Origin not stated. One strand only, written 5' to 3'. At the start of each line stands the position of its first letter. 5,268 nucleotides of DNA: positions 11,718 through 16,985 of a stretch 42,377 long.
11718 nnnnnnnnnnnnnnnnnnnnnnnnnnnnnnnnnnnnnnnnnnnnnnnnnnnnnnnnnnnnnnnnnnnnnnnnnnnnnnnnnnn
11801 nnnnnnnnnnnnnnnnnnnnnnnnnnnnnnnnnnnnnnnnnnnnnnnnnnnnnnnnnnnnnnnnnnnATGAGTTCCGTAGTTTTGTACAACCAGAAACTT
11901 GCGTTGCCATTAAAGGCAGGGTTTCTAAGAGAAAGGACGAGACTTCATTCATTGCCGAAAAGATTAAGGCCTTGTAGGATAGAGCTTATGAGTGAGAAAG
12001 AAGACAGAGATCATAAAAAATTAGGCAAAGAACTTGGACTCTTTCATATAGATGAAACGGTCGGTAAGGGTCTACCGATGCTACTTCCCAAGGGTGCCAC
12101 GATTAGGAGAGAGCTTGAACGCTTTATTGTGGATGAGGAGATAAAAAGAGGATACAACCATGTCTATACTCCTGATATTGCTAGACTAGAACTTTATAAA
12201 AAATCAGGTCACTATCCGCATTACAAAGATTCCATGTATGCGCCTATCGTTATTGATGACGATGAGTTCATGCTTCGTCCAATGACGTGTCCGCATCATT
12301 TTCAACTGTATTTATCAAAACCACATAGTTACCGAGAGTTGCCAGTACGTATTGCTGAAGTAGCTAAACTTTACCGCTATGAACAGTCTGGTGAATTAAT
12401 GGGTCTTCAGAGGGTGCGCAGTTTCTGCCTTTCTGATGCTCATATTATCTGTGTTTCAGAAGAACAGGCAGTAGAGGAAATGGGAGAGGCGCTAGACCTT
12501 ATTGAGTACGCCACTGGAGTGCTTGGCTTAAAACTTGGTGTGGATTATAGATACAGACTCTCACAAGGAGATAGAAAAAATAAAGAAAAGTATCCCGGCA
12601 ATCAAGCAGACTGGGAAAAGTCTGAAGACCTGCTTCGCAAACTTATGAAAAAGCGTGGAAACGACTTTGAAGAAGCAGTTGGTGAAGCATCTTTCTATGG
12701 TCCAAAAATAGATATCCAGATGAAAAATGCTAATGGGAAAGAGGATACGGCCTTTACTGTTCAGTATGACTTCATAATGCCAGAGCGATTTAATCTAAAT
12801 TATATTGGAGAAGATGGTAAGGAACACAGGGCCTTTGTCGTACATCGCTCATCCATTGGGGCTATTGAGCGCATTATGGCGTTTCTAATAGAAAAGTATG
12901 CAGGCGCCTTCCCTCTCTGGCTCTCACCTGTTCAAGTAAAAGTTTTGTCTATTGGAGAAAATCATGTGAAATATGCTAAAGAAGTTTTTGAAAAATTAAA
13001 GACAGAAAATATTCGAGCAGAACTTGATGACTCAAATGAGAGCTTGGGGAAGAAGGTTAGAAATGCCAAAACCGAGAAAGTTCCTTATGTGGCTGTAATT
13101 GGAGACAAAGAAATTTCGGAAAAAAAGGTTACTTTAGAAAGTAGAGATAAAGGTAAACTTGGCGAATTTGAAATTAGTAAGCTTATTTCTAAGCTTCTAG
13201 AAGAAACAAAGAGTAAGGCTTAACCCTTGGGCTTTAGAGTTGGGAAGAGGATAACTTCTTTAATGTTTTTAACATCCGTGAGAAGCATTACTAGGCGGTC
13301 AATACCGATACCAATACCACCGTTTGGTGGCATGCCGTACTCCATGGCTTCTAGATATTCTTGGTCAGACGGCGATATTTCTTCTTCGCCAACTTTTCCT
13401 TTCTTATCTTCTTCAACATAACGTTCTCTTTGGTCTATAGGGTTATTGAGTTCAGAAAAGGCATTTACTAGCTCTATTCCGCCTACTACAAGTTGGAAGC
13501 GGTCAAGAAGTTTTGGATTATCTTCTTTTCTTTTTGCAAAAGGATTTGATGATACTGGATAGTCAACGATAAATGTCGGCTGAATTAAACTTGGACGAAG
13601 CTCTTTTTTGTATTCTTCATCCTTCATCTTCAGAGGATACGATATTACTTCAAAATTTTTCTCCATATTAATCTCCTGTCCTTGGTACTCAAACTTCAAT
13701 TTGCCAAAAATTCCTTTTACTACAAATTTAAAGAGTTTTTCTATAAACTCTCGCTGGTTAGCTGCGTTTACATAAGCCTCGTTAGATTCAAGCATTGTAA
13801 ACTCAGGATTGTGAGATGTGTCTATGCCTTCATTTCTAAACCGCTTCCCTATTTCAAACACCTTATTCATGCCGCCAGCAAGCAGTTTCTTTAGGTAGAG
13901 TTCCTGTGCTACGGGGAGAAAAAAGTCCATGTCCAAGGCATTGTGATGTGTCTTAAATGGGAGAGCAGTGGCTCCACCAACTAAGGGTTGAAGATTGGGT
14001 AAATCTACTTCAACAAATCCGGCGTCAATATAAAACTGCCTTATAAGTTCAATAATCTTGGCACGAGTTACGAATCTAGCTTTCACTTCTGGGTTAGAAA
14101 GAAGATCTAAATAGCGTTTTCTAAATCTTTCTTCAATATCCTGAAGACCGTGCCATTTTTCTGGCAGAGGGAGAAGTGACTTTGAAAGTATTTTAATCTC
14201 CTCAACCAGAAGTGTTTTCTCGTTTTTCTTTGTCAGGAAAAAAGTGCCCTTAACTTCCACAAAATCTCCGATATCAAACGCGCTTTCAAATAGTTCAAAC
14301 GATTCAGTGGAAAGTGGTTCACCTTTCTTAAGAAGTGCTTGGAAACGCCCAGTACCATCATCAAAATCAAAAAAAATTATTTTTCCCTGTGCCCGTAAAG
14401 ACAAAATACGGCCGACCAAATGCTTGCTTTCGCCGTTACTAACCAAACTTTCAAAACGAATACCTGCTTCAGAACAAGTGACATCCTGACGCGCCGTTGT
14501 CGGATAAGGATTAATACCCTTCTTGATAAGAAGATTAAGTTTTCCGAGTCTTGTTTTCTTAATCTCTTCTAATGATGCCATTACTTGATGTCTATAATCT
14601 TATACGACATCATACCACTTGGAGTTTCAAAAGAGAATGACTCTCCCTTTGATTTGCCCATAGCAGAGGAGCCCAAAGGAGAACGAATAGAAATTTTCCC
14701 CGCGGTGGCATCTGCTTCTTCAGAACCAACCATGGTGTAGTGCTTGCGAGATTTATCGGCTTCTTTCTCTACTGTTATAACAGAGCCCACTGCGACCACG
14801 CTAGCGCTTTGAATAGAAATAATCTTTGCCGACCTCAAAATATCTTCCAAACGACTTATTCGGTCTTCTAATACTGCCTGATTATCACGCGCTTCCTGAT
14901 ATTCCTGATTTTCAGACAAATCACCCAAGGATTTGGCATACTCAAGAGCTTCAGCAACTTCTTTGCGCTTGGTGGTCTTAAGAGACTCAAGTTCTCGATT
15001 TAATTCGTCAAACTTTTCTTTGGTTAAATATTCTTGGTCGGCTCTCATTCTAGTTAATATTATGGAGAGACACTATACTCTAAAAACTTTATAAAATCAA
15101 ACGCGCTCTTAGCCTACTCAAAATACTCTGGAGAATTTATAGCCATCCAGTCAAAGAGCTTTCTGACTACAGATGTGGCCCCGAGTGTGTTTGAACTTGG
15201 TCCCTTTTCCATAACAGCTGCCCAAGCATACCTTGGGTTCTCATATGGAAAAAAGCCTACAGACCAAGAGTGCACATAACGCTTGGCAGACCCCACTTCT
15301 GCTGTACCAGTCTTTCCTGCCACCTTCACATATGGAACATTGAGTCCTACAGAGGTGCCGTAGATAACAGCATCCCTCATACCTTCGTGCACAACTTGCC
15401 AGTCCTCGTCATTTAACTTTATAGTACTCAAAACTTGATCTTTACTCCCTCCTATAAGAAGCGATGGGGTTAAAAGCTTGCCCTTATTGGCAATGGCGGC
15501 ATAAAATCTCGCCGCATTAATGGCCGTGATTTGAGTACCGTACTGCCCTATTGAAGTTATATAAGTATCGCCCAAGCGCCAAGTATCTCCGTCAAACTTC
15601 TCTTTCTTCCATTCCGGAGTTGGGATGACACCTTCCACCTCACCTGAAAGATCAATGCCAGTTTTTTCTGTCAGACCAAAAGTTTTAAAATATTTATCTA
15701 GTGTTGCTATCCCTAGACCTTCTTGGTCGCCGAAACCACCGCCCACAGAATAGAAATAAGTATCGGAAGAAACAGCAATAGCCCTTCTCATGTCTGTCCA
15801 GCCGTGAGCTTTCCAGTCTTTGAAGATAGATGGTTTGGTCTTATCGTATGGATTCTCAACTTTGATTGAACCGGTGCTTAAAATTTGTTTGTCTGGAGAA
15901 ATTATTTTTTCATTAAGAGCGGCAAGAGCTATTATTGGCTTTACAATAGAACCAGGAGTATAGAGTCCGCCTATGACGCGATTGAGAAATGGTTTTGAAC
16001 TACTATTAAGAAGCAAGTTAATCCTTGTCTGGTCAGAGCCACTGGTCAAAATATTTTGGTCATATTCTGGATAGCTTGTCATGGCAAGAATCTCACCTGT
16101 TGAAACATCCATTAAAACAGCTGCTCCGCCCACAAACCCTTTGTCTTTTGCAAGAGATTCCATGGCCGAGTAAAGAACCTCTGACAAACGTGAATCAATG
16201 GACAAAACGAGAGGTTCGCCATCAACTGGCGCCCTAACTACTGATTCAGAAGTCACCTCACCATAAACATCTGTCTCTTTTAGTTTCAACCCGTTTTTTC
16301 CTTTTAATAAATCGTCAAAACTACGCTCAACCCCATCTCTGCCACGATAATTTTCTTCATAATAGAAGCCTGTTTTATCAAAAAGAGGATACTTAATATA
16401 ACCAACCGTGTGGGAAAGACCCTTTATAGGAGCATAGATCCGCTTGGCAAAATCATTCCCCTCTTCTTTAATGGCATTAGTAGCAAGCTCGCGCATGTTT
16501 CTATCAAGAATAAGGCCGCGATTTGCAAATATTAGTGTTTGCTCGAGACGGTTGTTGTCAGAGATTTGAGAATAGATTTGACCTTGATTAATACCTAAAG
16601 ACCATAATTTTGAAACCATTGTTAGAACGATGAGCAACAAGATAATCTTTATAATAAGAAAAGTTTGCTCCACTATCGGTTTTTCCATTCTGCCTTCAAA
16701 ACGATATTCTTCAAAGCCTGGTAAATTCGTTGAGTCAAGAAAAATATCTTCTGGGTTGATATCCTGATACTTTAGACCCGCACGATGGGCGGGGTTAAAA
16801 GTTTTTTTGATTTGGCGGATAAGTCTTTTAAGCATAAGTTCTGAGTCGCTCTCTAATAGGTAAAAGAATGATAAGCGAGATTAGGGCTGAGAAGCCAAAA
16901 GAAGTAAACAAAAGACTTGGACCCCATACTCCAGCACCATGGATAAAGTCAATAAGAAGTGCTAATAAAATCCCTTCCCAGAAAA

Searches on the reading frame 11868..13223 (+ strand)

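Call 7: search_protein_families(library=pfam, proteins=[window:11868-13223:+], max_evalue=0.0001)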
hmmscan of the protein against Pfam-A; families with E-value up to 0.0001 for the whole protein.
window:11868-13223:+ (451 aa): 2 families
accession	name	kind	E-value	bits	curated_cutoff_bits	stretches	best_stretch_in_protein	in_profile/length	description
PF00587.30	tRNA-synt_2b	-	1.3e-29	104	29.3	1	131-344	8-179/179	tRNA synthetase class II core domain (G, H, P, S and T)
PF03129.25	HGTP_anticodon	-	7.3e-24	84.2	21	1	356-445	1-93/94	Anticodon binding domain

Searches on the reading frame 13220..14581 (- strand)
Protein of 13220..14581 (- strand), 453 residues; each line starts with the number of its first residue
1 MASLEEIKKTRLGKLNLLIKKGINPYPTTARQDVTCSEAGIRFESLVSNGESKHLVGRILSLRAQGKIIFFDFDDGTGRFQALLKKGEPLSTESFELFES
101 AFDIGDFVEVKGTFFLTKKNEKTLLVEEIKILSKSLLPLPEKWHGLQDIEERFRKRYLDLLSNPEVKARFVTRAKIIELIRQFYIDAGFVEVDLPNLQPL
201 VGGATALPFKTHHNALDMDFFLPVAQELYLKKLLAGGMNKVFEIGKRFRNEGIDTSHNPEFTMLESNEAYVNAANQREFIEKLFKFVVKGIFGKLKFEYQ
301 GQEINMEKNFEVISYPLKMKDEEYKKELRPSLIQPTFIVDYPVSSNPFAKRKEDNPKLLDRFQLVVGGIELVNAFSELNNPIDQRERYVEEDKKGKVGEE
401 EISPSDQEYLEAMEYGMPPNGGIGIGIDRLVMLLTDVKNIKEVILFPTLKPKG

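Call 8: search_protein_families(library=pfam, proteins=[window:13220-14581:-], max_evalue=0.0001)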
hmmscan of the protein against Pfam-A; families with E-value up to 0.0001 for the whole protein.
window:13220-14581:- (453 aa): 3 families
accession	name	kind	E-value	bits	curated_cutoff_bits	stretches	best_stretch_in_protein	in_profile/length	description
PF00152.25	tRNA-synt_2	-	1.5e-82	277.6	25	1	149-449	2-307/308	tRNA synthetases class II (D, K and N)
PF01336.31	tRNA_anti-codon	-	1e-13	51.5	27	1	55-132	3-75/75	OB-fold nucleic acid binding domain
PF01409.25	tRNA-synt_2d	-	1.2e-07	32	19.8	0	177-283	23-149/246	tRNA synthetases class II core domain (F)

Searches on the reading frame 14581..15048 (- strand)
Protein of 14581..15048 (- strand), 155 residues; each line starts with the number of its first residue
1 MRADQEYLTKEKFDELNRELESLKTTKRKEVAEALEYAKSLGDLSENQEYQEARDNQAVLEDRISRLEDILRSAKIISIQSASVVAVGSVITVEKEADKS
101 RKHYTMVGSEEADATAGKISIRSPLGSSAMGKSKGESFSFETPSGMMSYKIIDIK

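Call 8: search_protein_families(library=pfam, proteins=[window:14581-15048:-], max_evalue=0.0001)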
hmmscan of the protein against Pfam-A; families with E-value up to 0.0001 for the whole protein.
window:14581-15048:- (155 aa): 2 families
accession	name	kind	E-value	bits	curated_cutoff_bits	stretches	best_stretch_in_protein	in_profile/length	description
PF03449.20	GreA_GreB_N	-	2.7e-23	82.4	24.5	1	7-76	2-71/71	Transcription elongation factor, N-terminal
PF01272.25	GreA_GreB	-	7.4e-23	80.8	26.9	1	81-155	2-76/77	Transcription elongation factor, GreA/GreB, C-term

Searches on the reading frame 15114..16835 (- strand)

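Call 8: search_protein_families(library=pfam, proteins=[window:15114-16835:-], max_evalue=0.0001)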
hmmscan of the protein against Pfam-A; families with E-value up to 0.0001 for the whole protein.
window:15114-16835:- (573 aa): 2 families
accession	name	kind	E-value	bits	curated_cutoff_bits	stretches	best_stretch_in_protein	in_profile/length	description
PF00905.27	Transpeptidase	-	7.9e-56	189.9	22.1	1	237-559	1-296/299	Penicillin binding protein transpeptidase domain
PF03717.20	PBP_dimer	-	7.6e-09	36.7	24.4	1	131-197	107-178/180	Penicillin-binding Protein dimerisation domain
